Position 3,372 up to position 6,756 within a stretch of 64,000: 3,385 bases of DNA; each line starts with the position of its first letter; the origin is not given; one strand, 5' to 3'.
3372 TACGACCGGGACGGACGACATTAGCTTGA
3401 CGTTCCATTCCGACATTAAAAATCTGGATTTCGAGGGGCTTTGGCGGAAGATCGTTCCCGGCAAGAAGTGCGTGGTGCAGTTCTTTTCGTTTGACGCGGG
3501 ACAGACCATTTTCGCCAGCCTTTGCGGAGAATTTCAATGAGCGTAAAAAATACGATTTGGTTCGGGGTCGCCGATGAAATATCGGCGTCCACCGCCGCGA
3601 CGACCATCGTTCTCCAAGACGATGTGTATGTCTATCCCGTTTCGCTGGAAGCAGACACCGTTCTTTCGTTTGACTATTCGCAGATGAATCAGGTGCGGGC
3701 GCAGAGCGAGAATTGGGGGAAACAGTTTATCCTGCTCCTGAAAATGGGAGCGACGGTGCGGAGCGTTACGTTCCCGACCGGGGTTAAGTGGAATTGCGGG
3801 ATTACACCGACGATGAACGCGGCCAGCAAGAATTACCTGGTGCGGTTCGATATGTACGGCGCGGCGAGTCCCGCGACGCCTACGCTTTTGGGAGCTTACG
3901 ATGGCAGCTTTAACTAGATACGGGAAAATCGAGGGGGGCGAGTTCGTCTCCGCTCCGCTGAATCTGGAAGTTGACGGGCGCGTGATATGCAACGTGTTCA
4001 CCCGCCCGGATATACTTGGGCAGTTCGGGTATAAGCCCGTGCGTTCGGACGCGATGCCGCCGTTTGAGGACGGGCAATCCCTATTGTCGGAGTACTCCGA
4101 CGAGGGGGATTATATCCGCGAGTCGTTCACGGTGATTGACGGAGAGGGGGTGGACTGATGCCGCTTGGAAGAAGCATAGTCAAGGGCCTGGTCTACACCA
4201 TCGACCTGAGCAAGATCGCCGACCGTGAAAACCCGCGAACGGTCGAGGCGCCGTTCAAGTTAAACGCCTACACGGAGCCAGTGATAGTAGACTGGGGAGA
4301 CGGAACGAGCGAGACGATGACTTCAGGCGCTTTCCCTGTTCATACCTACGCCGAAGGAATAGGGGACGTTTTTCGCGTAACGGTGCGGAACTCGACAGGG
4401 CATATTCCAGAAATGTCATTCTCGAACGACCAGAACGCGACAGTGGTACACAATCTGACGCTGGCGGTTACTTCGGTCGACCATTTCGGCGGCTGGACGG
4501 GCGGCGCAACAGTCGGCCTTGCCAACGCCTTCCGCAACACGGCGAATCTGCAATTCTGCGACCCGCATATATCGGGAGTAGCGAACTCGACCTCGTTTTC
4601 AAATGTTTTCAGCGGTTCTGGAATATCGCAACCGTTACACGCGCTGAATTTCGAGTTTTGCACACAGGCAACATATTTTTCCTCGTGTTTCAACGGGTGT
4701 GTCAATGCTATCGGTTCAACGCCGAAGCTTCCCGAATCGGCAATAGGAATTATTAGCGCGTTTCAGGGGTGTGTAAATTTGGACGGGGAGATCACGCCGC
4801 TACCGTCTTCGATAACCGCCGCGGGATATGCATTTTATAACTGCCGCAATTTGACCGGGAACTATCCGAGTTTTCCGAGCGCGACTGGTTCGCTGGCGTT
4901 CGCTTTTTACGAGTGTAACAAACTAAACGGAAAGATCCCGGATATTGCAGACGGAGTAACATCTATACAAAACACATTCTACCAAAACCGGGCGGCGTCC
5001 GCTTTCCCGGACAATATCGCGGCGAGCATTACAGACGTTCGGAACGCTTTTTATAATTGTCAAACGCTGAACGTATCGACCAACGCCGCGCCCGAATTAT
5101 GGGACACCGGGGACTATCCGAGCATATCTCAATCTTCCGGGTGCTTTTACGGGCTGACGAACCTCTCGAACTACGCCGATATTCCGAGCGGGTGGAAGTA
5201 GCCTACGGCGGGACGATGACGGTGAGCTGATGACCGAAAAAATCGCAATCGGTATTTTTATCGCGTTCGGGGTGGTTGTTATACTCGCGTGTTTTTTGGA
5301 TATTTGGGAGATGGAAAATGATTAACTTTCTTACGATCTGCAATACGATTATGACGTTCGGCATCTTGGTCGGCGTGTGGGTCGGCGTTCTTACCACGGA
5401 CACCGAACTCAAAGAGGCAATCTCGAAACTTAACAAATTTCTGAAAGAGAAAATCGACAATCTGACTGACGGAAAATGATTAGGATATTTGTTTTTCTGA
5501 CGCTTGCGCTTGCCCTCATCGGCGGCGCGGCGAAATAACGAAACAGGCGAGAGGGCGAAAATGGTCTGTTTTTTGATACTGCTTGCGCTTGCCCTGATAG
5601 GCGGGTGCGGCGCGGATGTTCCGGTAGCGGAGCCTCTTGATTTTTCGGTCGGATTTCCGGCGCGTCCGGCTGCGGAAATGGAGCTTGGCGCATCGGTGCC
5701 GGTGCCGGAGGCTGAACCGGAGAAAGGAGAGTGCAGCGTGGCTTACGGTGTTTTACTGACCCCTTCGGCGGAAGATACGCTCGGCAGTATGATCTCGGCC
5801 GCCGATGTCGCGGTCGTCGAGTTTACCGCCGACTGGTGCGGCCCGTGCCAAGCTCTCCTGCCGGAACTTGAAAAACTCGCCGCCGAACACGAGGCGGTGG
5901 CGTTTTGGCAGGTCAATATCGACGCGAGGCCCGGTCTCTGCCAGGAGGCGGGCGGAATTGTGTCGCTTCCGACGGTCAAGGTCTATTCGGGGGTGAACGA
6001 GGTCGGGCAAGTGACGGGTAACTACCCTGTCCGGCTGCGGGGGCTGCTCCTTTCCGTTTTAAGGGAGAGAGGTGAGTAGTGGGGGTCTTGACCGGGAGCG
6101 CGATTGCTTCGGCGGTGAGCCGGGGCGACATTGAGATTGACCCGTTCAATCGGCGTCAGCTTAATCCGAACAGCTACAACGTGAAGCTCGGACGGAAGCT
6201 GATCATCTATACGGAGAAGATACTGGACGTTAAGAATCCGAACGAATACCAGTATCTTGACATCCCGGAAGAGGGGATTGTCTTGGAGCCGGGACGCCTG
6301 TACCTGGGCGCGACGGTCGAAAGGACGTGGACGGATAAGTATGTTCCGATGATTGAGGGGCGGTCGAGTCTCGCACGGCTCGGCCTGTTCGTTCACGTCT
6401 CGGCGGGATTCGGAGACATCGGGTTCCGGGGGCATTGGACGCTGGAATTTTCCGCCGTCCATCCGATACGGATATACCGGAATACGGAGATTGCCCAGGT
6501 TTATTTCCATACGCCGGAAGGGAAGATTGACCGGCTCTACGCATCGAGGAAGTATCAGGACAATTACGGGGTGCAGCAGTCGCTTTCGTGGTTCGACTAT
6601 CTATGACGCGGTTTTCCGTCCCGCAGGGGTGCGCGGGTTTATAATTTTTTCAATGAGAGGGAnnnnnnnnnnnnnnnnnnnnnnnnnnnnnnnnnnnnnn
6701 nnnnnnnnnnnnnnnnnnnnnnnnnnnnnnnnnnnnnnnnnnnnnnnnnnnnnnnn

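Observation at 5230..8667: Candidate endolysin-free lysis/envelope-breaching module: thioredoxin lipoprotein + papain-like protease + membrane proteins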

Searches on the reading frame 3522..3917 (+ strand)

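Call 54: search_protein_families(library=phrogs, proteins=[window:3522-3917:+], max_evalue=0.01)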
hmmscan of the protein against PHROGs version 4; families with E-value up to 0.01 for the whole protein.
window:3522-3917:+ (131 aa): 2 families
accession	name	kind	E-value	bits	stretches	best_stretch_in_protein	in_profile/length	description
phrog_9017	-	tail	0.00021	22.6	1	63-101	93-131/159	tail fiber protein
phrog_24774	-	unknown function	0.0094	16.8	0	59-99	187-227/258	-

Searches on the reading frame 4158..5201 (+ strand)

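Call 4: search_protein_families(library=pfam, proteins=[window:4158-5201:+], max_evalue=0.1)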
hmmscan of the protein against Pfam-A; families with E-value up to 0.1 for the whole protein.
window:4158-5201:+ (347 aa): 1 family
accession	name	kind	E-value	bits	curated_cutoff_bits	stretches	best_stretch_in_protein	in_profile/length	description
PF13306.12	LRR_5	-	9.9e-06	25.9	27.7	1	176-304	6-126/127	BspA type Leucine rich repeat region (6 copies)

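Call 5: search_protein_families(library=phrogs, proteins=[window:4158-5201:+], max_evalue=0.1)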
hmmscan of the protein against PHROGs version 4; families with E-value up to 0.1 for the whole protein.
window:4158-5201:+ (347 aa): 1 family
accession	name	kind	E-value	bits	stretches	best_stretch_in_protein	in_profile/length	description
phrog_9915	-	unknown function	3.3e-12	45.5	1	120-308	1304-1475/1813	-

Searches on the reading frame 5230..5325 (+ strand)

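Call 4: search_protein_families(library=pfam, proteins=[window:5230-5325:+], max_evalue=0.1)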
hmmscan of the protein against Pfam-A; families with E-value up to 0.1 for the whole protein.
window:5230-5325:+ (31 aa): 0 families

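Call 5: search_protein_families(library=phrogs, proteins=[window:5230-5325:+], max_evalue=0.1)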
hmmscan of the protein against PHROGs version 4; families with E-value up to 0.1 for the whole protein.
window:5230-5325:+ (31 aa): 1 family
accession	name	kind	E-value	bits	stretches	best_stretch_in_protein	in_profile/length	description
phrog_9034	-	unknown function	0.0024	19.2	1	5-28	39-62/87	-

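Call 104: search_protein_families(library=ncbifam, proteins=[window:5230-5325:+], max_evalue=0.1)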
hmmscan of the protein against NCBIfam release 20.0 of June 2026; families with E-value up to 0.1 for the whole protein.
window:5230-5325:+ (31 aa): 0 families

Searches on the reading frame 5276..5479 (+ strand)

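Call 4: search_protein_families(library=pfam, proteins=[window:5276-5479:+], max_evalue=0.1)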
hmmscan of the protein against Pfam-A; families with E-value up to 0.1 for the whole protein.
window:5276-5479:+ (67 aa): 2 families
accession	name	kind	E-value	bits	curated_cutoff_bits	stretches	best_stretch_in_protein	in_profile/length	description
PF19180.5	DUF5862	-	0.041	14.2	33.3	1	7-50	25-65/68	Family of unknown function (DUF5862)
PF11577.13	NEMO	-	0.064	13.7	23.2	1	39-63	12-36/68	NF-kappa-B essential modulator NEMO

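Call 5: search_protein_families(library=phrogs, proteins=[window:5276-5479:+], max_evalue=0.1)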
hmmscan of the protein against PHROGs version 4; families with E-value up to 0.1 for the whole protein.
window:5276-5479:+ (67 aa): 3 families
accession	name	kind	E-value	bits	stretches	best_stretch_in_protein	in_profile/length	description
phrog_4568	-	unknown function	0.02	15.7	1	18-55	4-41/73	-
phrog_4198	-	unknown function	0.043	15.1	1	7-40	13-46/98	-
phrog_1009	-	unknown function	0.094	13.8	1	23-66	13-60/103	-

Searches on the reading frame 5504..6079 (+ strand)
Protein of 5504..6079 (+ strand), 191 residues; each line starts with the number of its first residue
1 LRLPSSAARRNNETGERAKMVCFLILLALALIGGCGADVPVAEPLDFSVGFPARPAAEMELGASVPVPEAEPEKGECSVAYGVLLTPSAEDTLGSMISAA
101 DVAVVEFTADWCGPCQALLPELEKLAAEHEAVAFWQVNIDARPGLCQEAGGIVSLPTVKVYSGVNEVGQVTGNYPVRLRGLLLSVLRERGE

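Call 4: search_protein_families(library=pfam, proteins=[window:5504-6079:+], max_evalue=0.1)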
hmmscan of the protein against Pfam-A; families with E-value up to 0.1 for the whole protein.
window:5504-6079:+ (191 aa): 6 families
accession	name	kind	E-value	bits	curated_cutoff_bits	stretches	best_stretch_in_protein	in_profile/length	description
PF00085.26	Thioredoxin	-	1.7e-16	60.5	23.5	1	96-175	13-93/103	Thioredoxin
PF14595.12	Thioredoxin_9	-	0.00079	19.8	25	1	101-179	42-122/129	Thioredoxin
PF13098.12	Thioredoxin_2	-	0.0025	18.6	27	1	103-175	8-96/104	Thioredoxin-like domain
PF00578.27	AhpC-TSA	-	0.0059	17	26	1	102-141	27-69/124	AhpC/TSA family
PF08534.16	Redoxin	-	0.0061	16.8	26.6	1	102-143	30-74/148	Redoxin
PF13899.12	Thioredoxin_7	-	0.086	13.4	27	0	105-118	22-35/83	Thioredoxin-like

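Call 5: search_protein_families(library=phrogs, proteins=[window:5504-6079:+], max_evalue=0.1)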
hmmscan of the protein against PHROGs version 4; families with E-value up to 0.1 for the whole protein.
window:5504-6079:+ (191 aa): 1 family
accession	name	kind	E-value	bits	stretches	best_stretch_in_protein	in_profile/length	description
phrog_22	-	DNA, RNA and nucleotide metabolism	9.2e-06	26.8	1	104-166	73-132/162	thioredoxin domain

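Call 104: search_protein_families(library=ncbifam, proteins=[window:5561-6079:+], max_evalue=0.1)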
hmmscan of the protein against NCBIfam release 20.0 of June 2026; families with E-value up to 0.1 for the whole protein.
window:5561-6079:+ (172 aa): 12 families
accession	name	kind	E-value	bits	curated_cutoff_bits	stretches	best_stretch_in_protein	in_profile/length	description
TIGR01068.1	thioredoxin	equivalog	4.9e-16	58.7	96.8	1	74-156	6-89/101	thioredoxin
NF008229.0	PRK10996.1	equivalog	9.5e-11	41.6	125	1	69-156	40-127/141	thioredoxin TrxC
NF047697.1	ThioredTrxAClost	equivalog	2.6e-10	40.4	140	1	79-153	15-89/105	thioredoxin TrxA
TIGR01126.1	pdi_dom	equivalog_domain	1.3e-09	38.2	107.2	1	72-145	4-81/105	protein disulfide-isomerase domain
NF006898.0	PRK09381.1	equivalog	7e-09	36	138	1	75-143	14-83/109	thioredoxin TrxA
TIGR01130.1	ER_PDI_fam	subfamily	2.4e-08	33.9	344.25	1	71-144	8-84/476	protein disulfide-isomerase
TIGR02200.1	GlrX_actino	hypoth_equivalog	0.00066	20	89.5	1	88-145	5-61/77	mycoredoxin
NF047696.1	ThlDiSintTplARhiz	equivalog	0.0011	18.8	230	1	83-122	99-140/219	thiol:disulfide interchange protein TlpA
NF041202.1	StoA_CxxC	exception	0.0084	16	210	1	79-116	50-88/163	endospore biogenesis thiol-disulfide oxidoreductase StoA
TIGR00385.1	dsbE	subfamily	0.0084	15.7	123.15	1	77-109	59-91/173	DsbE family thiol:disulfide interchange protein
NF045694.1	seleno_TsoB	exception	0.033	12.3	805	1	63-99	456-492/572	rhodanese/DsbD fusion-like selenoprotein TsoB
NF010625.0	PRK14018.1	equivalog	0.096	11.2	522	0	75-129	50-103/521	bifunctional peptide-methionine (S)-S-oxide reductase MsrA/peptide-methionine (R)-S-oxide reductase MsrB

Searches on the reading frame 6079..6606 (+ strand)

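Call 4: search_protein_families(library=pfam, proteins=[window:6079-6606:+], max_evalue=0.1)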
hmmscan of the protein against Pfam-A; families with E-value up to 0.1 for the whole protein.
window:6079-6606:+ (175 aa): 3 families
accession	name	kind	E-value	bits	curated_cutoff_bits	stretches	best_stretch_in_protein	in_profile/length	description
PF22769.1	DCD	-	1.1e-39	136.4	27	1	3-144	1-151/153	dCTP deaminase-like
PF06559.16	DCD_N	-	0.00035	20.9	21.4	1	2-144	3-161/164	2'-deoxycytidine 5'-triphosphate deaminase (DCD) N-terminal domain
PF00692.24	dUTPase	-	0.0057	16.9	22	1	82-144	40-102/129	dUTPase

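Call 5: search_protein_families(library=phrogs, proteins=[window:6079-6606:+], max_evalue=0.1)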
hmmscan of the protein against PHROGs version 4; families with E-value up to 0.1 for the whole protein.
window:6079-6606:+ (175 aa): 2 families
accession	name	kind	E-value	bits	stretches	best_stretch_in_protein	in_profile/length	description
phrog_1663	-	DNA, RNA and nucleotide metabolism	1.3e-42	147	1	1-169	49-217/303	dCTP deaminase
phrog_6031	-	unknown function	0.063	14.6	0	43-72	4-33/66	-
